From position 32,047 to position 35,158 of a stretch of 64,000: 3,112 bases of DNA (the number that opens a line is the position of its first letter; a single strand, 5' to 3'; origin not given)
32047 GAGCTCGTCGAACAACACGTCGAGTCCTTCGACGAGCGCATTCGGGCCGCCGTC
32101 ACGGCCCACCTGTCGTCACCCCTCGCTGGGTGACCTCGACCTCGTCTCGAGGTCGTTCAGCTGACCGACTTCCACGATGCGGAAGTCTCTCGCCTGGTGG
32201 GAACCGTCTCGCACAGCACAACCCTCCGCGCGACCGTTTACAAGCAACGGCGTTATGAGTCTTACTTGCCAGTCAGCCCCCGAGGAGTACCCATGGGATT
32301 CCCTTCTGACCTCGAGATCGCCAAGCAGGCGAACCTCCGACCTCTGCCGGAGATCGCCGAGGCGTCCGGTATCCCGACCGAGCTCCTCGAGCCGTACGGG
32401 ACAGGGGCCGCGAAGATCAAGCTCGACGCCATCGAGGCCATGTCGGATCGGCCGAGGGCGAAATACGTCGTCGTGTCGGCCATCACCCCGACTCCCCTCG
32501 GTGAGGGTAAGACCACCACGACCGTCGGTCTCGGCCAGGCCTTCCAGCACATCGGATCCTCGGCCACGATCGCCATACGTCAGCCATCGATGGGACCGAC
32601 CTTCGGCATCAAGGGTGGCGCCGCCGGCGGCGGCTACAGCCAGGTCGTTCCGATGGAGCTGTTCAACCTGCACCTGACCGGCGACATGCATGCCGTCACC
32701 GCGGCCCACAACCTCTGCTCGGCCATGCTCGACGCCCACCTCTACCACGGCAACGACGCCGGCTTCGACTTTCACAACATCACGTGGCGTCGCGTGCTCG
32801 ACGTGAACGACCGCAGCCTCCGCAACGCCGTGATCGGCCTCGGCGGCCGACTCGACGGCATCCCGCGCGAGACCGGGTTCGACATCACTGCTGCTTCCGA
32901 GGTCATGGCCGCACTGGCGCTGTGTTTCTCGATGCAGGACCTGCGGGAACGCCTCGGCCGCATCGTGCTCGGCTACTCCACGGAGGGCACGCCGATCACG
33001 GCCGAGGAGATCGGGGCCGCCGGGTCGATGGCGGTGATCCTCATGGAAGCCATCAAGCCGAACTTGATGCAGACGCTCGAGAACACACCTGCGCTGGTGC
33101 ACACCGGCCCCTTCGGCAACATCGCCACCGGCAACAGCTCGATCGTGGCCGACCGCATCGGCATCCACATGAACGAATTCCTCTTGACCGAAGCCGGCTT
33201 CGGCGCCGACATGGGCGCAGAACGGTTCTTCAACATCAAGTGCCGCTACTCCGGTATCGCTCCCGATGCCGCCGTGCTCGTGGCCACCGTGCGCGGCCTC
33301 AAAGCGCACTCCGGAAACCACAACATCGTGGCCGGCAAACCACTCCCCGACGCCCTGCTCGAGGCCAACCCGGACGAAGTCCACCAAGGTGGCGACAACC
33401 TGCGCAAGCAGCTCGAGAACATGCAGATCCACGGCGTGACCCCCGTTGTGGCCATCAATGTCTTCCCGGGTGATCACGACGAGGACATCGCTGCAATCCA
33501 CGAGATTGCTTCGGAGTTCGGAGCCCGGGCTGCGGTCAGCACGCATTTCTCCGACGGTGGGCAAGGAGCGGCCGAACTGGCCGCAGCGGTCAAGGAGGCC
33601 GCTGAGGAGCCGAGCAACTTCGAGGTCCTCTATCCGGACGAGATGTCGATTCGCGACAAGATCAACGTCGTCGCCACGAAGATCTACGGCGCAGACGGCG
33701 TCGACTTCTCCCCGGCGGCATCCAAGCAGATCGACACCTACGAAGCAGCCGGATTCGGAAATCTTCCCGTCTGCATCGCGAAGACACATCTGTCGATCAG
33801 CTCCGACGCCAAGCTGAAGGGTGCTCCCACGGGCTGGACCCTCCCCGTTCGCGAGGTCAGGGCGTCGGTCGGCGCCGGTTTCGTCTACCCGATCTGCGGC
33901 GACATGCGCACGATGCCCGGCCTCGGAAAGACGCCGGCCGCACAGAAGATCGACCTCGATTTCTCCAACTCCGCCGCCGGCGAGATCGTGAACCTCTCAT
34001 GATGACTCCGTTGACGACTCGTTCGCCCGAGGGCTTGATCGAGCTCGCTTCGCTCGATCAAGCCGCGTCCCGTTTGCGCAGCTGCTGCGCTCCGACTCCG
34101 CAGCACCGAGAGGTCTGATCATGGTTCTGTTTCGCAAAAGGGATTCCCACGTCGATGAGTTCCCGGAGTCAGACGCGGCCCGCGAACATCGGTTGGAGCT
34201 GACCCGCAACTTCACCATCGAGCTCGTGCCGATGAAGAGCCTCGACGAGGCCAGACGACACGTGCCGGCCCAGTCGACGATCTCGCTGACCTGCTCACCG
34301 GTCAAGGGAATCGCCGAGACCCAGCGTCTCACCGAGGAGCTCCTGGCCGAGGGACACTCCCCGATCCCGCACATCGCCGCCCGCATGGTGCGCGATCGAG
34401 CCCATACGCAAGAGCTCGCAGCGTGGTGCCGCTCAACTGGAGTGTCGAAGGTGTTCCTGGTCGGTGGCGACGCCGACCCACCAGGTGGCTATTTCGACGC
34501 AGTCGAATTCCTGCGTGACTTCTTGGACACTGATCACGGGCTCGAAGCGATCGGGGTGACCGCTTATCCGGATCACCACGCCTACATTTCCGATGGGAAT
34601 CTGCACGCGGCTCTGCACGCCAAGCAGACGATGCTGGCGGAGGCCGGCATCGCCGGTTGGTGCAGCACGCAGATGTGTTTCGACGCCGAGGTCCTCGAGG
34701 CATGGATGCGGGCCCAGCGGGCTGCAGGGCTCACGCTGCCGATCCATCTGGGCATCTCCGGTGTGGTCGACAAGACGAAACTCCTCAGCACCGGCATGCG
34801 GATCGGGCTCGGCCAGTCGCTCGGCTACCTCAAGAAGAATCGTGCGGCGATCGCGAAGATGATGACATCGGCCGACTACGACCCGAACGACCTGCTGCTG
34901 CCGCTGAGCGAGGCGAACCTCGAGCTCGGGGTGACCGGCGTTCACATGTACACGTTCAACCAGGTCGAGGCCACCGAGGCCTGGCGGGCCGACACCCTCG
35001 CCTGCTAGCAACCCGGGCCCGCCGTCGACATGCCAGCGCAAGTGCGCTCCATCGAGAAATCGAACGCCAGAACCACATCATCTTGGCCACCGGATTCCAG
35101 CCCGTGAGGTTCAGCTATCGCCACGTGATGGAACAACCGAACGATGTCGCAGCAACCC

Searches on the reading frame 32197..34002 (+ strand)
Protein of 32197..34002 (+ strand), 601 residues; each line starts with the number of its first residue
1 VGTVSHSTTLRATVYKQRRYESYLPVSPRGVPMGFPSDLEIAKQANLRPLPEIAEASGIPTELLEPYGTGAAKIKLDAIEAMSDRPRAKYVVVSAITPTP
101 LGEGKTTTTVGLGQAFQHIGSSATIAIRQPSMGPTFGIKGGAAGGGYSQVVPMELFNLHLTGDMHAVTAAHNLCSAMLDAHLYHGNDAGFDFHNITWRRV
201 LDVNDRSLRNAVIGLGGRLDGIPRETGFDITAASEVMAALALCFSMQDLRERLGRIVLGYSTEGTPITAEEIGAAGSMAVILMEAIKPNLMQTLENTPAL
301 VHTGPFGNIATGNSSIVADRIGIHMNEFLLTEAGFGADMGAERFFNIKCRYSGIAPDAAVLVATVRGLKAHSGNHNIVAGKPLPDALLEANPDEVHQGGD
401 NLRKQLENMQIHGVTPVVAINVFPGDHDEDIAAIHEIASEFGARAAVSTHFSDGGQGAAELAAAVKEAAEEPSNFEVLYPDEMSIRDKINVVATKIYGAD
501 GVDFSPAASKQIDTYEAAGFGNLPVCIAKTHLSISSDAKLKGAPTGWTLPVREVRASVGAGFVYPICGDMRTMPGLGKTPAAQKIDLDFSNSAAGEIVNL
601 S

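Call 98: search_protein_families(library=pfam, proteins=[window:32197-34002:+], max_evalue=0.00001)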
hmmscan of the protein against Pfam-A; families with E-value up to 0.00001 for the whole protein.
window:32197-34002:+ (601 aa): 1 family
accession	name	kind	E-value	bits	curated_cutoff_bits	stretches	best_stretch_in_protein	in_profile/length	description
PF01268.25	FTHFS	-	3.5e-241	801.7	27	1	37-593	2-552/556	Formate--tetrahydrofolate ligase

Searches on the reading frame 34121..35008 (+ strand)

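Call 98: search_protein_families(library=pfam, proteins=[window:34121-35008:+], max_evalue=0.00001)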
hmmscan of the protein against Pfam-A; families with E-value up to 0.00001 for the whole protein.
window:34121-35008:+ (295 aa): 1 family
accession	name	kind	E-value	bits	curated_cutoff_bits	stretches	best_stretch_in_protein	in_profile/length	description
PF02219.23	MTHFR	-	1e-07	32.1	24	1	92-286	83-280/287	Methylenetetrahydrofolate reductase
